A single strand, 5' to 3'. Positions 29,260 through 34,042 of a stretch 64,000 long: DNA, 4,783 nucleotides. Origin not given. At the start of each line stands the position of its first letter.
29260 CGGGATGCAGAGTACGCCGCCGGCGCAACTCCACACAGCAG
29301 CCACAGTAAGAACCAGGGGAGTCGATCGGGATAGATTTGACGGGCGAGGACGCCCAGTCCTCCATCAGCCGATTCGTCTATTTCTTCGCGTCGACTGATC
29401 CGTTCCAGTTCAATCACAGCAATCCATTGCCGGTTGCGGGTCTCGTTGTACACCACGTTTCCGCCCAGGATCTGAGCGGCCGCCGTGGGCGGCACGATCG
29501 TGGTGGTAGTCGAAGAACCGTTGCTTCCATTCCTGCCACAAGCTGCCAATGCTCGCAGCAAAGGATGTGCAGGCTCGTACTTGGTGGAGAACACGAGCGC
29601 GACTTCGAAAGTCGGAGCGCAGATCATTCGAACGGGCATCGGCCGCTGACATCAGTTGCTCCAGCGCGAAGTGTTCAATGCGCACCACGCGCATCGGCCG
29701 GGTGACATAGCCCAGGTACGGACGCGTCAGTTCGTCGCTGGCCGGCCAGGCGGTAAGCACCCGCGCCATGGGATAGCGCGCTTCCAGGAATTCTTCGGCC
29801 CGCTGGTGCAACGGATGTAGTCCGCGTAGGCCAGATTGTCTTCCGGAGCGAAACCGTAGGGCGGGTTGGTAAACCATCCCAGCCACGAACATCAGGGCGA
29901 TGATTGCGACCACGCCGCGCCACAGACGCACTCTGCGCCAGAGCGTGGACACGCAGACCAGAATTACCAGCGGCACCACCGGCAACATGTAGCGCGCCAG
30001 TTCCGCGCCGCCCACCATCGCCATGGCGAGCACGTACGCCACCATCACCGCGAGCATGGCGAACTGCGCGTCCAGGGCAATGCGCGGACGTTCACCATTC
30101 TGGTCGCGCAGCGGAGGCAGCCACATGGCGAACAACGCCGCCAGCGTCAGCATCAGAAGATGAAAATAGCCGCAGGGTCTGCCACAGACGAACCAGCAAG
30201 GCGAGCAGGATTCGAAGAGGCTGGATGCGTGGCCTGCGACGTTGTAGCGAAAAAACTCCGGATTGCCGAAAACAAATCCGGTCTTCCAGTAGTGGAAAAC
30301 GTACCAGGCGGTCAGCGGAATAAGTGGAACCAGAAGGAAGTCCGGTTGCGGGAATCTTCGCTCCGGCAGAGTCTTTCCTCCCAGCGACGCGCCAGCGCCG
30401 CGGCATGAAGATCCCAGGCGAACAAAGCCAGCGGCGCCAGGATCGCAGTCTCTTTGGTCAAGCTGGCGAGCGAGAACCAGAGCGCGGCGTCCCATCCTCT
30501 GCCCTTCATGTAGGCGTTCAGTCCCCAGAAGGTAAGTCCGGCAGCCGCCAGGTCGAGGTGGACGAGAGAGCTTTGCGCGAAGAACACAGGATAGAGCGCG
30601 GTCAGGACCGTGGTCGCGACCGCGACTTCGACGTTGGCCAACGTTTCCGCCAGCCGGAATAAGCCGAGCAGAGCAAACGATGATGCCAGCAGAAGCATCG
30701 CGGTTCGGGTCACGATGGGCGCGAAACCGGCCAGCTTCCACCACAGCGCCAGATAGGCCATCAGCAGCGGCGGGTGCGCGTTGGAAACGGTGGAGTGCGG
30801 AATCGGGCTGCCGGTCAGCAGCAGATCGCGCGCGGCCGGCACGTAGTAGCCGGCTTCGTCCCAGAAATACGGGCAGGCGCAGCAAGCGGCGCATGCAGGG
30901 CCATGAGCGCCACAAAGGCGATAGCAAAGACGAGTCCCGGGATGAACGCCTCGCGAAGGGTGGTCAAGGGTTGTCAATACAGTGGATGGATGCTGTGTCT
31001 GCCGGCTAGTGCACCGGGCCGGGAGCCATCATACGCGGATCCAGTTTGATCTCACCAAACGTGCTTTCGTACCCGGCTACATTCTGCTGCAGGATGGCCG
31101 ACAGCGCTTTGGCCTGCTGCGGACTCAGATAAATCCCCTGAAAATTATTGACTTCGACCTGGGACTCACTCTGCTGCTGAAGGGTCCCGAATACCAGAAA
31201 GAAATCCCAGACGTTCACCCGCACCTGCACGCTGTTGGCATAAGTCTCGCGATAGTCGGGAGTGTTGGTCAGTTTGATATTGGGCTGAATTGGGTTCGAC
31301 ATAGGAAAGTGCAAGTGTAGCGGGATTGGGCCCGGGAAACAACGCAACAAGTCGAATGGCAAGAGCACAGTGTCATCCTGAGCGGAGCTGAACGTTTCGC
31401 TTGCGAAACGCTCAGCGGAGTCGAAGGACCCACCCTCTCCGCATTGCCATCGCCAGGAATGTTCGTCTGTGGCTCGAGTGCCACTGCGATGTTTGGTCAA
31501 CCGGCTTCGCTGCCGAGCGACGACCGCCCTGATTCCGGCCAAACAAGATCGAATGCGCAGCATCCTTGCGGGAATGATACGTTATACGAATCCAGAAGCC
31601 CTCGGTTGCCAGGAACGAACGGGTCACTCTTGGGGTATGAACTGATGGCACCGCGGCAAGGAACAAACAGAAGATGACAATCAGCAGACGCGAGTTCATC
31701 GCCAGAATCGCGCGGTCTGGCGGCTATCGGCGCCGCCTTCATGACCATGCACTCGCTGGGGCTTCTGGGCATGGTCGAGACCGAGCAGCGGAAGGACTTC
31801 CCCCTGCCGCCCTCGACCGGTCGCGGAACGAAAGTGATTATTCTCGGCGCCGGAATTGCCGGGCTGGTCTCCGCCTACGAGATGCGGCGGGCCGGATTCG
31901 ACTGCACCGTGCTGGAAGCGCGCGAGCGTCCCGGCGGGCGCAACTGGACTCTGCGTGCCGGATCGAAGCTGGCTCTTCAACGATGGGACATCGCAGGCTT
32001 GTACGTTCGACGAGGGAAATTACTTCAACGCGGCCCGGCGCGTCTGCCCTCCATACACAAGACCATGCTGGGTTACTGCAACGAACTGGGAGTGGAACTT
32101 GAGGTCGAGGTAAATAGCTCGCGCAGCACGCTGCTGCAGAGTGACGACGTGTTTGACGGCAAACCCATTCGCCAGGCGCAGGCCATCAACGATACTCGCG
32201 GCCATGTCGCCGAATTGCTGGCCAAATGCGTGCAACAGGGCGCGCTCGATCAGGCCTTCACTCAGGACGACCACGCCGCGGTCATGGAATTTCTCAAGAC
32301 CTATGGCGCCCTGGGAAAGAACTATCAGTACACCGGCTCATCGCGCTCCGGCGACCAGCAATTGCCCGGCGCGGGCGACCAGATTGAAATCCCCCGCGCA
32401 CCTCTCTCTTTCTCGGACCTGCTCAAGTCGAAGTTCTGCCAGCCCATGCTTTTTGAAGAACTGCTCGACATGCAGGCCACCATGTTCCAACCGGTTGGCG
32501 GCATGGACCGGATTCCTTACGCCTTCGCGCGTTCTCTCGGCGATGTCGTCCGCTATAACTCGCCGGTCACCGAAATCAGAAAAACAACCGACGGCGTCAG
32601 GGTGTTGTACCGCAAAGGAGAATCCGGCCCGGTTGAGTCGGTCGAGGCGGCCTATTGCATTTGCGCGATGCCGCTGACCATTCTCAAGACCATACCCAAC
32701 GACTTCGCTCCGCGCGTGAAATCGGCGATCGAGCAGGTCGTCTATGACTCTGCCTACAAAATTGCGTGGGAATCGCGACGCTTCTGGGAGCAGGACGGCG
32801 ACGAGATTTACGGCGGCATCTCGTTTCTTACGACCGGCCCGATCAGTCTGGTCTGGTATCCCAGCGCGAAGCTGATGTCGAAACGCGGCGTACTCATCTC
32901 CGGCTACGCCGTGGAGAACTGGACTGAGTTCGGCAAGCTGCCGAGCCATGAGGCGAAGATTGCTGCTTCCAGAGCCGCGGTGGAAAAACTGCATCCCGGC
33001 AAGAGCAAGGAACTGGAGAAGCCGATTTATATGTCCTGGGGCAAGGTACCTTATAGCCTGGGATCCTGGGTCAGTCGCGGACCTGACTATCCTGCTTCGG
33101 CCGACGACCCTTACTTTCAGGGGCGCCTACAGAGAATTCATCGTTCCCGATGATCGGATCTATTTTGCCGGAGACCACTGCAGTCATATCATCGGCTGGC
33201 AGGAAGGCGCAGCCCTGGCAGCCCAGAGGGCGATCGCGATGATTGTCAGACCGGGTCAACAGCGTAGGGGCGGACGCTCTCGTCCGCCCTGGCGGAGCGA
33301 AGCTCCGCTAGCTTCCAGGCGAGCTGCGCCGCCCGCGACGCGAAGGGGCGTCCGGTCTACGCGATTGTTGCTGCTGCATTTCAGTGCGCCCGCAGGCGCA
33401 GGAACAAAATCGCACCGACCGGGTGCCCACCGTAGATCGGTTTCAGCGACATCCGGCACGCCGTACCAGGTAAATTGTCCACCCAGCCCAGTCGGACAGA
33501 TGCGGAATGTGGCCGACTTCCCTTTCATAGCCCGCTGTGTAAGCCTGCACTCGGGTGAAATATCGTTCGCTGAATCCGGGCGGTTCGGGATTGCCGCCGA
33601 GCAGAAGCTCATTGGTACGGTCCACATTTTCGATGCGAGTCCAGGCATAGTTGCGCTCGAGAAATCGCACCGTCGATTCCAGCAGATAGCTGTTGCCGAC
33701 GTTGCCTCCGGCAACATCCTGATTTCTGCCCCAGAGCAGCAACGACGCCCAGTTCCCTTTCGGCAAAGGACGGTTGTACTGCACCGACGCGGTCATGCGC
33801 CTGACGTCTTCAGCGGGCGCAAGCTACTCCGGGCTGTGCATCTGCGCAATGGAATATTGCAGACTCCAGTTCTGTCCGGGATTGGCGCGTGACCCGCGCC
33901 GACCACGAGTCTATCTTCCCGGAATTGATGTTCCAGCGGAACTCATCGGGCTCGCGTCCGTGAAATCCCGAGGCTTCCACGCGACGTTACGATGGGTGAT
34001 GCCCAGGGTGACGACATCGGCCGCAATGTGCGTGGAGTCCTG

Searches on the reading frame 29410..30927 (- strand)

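Call 13: search_protein_families(library=pfam, proteins=[window:29410-30927:-], max_evalue=0.01)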
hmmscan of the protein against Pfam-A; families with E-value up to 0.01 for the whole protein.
window:29410-30927:- (505 aa): 1 family
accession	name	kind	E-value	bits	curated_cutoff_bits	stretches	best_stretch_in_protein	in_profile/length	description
PF03901.23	Glyco_transf_22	-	0.00062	19.5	23.8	1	214-351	229-355/414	Alg9-like mannosyltransferase family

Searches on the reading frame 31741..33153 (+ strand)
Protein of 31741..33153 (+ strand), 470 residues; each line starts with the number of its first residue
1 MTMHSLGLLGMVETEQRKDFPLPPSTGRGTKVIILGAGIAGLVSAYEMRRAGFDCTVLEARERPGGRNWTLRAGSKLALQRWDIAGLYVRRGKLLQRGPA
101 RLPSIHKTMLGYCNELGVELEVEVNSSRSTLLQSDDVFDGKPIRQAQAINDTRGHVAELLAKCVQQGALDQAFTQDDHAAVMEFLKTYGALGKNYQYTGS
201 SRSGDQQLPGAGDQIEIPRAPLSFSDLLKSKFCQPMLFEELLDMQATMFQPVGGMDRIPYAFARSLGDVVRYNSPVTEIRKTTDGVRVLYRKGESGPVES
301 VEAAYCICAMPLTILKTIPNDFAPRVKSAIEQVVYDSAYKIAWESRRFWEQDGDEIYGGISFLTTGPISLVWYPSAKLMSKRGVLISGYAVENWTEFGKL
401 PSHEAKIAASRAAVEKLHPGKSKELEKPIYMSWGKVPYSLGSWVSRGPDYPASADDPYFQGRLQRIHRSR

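Call 13: search_protein_families(library=pfam, proteins=[window:31741-33153:+], max_evalue=0.01)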
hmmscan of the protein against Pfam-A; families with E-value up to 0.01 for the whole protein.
window:31741-33153:+ (470 aa): 9 families
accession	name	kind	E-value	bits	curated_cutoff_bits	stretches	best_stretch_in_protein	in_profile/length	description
PF01593.30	Amino_oxidase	-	1.6e-37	130.3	19.8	1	39-446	1-395/443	Flavin containing amine oxidoreductase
PF13450.12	NAD_binding_8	-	3e-10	40.7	21.9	1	34-67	1-34/68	NAD(P)-binding Rossmann-like domain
PF01266.30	DAO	-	7.4e-10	39.3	27.9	1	31-69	1-43/353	FAD dependent oxidoreductase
PF01494.25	FAD_binding_3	-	2.1e-06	27.7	22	1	30-63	2-35/349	FAD binding domain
PF00890.30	FAD_binding_2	-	1.6e-05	24.7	20.4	1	32-66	2-36/414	FAD binding domain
PF01946.23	Thi4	-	7.4e-05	22.5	26.2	1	31-70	19-59/235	Thi4 family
PF07992.20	Pyr_redox_2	-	0.0004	20.3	26.1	1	31-68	2-40/291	Pyridine nucleotide-disulphide oxidoreductase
PF03486.20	HI0933_like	-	0.0028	17.6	50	1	31-65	2-36/244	HI0933-like protein Rossmann domain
PF00070.33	Pyr_redox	-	0.0029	18.5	22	0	31-65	1-35/82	Pyridine nucleotide-disulphide oxidoreductase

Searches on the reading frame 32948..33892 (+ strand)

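Call 13: search_protein_families(library=pfam, proteins=[window:32948-33892:+], max_evalue=0.01)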
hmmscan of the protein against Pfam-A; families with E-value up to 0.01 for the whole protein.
window:32948-33892:+ (314 aa): 1 family
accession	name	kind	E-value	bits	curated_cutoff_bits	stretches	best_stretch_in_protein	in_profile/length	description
PF01593.30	Amino_oxidase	-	0.008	15.9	19.8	0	57-95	398-438/443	Flavin containing amine oxidoreductase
